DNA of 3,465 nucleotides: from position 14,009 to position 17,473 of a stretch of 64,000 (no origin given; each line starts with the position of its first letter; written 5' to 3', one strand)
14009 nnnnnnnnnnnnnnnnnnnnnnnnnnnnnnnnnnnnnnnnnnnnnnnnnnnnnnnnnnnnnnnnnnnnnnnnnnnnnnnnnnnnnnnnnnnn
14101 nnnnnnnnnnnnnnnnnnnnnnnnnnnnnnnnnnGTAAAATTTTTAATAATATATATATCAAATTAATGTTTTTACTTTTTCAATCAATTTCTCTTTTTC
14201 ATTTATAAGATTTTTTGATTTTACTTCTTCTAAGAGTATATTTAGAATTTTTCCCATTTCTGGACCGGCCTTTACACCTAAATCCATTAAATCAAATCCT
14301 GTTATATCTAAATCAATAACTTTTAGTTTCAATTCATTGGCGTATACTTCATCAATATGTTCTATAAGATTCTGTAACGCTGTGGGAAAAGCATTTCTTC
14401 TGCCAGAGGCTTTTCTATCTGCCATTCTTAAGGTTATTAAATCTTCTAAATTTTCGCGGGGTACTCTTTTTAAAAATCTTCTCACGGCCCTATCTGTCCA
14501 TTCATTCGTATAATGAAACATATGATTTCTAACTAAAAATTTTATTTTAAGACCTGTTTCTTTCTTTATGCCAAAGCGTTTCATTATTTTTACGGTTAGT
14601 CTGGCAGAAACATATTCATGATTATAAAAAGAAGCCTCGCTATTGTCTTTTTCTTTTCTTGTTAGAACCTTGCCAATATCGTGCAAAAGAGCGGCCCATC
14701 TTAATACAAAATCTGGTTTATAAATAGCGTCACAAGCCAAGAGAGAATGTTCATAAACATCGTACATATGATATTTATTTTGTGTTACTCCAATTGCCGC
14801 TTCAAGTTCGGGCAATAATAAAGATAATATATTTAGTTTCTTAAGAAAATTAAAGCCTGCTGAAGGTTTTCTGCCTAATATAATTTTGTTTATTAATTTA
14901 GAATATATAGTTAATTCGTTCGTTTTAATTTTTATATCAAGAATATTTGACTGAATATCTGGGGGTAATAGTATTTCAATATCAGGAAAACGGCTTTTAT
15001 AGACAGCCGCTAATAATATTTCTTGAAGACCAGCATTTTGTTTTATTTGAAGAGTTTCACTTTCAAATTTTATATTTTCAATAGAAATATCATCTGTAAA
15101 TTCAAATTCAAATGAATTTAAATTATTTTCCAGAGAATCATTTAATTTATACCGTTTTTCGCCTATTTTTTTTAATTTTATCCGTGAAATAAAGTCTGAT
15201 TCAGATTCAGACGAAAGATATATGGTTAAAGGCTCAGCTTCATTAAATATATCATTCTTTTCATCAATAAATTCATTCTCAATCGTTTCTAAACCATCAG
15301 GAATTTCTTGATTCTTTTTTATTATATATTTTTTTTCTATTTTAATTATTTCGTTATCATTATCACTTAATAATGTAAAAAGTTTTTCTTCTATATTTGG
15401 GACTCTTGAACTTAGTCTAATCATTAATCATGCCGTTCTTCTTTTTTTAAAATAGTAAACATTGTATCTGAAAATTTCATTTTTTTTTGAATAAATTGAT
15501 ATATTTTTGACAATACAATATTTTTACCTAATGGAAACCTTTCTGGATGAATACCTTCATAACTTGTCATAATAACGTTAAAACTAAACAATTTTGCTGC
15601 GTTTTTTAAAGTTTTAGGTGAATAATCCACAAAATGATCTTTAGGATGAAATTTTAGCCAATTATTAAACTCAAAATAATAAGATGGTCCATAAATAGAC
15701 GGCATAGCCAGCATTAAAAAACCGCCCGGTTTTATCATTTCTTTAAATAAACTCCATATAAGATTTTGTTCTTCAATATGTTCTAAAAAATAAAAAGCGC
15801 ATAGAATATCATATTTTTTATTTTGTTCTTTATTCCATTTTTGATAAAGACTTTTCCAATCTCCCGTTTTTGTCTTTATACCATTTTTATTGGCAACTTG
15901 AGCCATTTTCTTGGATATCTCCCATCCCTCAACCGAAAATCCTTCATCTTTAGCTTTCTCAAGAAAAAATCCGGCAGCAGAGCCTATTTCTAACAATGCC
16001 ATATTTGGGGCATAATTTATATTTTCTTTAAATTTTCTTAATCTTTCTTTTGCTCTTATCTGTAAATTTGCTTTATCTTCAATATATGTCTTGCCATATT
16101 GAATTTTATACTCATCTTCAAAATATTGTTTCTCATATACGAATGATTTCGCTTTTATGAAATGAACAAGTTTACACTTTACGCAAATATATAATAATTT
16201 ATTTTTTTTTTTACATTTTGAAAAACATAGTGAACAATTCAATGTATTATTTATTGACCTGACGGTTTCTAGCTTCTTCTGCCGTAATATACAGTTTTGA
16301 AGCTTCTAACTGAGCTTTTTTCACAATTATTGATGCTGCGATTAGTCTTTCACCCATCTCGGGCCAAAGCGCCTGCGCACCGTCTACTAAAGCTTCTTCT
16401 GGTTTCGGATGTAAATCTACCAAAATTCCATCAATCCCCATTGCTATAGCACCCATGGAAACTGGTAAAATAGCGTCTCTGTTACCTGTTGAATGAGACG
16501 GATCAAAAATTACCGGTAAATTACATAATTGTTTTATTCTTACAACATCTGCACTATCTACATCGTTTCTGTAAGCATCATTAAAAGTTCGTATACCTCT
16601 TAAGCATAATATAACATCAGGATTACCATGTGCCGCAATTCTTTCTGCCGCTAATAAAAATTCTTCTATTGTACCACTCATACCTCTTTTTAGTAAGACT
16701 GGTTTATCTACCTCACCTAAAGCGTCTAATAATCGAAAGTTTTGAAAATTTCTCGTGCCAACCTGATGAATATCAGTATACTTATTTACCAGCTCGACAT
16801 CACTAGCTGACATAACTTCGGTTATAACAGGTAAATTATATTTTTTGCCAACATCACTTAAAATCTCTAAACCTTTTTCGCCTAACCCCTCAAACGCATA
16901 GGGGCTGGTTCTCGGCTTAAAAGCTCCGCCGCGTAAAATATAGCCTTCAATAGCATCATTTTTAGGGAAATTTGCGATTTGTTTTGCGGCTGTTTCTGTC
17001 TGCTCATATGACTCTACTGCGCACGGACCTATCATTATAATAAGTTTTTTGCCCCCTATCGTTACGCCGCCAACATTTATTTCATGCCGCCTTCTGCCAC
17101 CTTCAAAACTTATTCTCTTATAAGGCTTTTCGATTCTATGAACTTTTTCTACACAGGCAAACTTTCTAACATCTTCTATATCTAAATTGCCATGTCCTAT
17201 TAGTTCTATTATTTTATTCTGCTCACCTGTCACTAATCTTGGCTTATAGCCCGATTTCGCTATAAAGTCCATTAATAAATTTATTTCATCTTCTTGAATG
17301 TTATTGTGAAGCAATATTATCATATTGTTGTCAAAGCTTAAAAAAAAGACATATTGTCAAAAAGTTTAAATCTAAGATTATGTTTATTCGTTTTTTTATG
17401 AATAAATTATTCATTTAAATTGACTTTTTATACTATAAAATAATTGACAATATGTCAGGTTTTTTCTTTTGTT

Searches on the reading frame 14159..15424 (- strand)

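Call 65: search_protein_families(library=pfam, proteins=[window:14159-15424:-], max_evalue=0.01)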
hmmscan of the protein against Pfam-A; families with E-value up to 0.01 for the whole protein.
window:14159-15424:- (421 aa): 3 families
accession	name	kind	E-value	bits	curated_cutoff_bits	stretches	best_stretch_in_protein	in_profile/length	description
PF01966.28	HD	-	7.6e-12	46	22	1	218-337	3-112/116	HD domain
PF13735.12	tRNA_NucTran2_2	-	3.4e-10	40.5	27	1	352-416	83-148/149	tRNA nucleotidyltransferase domain 2 putative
PF12627.12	PolyA_pol_RNAbd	-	0.0012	19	22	1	178-210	31-63/64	Probable RNA and SrmB- binding site of polymerase A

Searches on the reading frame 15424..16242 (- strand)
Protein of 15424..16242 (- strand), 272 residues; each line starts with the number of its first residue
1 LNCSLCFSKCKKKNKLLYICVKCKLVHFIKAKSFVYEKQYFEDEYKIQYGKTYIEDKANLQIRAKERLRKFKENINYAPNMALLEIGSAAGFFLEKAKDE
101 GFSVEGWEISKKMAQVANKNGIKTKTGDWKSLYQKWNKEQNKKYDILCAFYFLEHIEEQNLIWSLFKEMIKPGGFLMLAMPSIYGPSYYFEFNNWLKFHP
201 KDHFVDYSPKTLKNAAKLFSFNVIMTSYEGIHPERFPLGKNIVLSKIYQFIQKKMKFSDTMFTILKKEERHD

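Call 65: search_protein_families(library=pfam, proteins=[window:15424-16242:-], max_evalue=0.01)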
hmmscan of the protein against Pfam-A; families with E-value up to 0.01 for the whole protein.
window:15424-16242:- (272 aa): 5 families
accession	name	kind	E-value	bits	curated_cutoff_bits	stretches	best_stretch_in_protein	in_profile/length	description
PF13489.12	Methyltransf_23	-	8.7e-14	52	27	1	70-224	8-162/164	Methyltransferase domain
PF08242.18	Methyltransf_12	-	4.5e-08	34.2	30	1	84-176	1-98/98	Methyltransferase domain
PF08241.18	Methyltransf_11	-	8.9e-08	33.1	21.2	1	84-177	1-94/95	Methyltransferase domain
PF13847.12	Methyltransf_31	-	6e-07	29.7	27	1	79-182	3-113/145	Methyltransferase domain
PF13649.12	Methyltransf_25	-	3.3e-06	28.1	27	1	84-174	2-97/97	Methyltransferase domain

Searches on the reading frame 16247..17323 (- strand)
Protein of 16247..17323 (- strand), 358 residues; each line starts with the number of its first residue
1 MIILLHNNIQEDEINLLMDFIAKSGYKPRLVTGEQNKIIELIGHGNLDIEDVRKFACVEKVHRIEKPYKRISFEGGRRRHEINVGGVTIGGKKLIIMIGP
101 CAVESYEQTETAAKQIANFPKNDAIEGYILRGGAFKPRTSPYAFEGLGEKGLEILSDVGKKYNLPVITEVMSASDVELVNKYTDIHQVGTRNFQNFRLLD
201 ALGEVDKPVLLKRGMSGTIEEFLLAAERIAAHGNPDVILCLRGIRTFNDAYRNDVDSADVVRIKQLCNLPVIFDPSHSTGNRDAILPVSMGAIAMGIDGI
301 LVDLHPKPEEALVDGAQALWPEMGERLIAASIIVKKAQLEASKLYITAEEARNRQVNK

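Call 65: search_protein_families(library=pfam, proteins=[window:16247-17323:-], max_evalue=0.01)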
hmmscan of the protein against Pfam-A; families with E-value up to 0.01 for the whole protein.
window:16247-17323:- (358 aa): 3 families
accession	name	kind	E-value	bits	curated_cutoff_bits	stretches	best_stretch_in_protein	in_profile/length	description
PF00793.26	DAHP_synth_1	-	3.1e-66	223.5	25.5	1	86-323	9-253/270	DAHP synthetase I family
PF18152.6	DAHP_snth_FXD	-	4.8e-11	42.8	27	1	1-66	1-67/67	DAHP synthase ferredoxin-like domain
PF03102.20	NeuB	-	8.5e-06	25.8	22.1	1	149-292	55-195/241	NeuB family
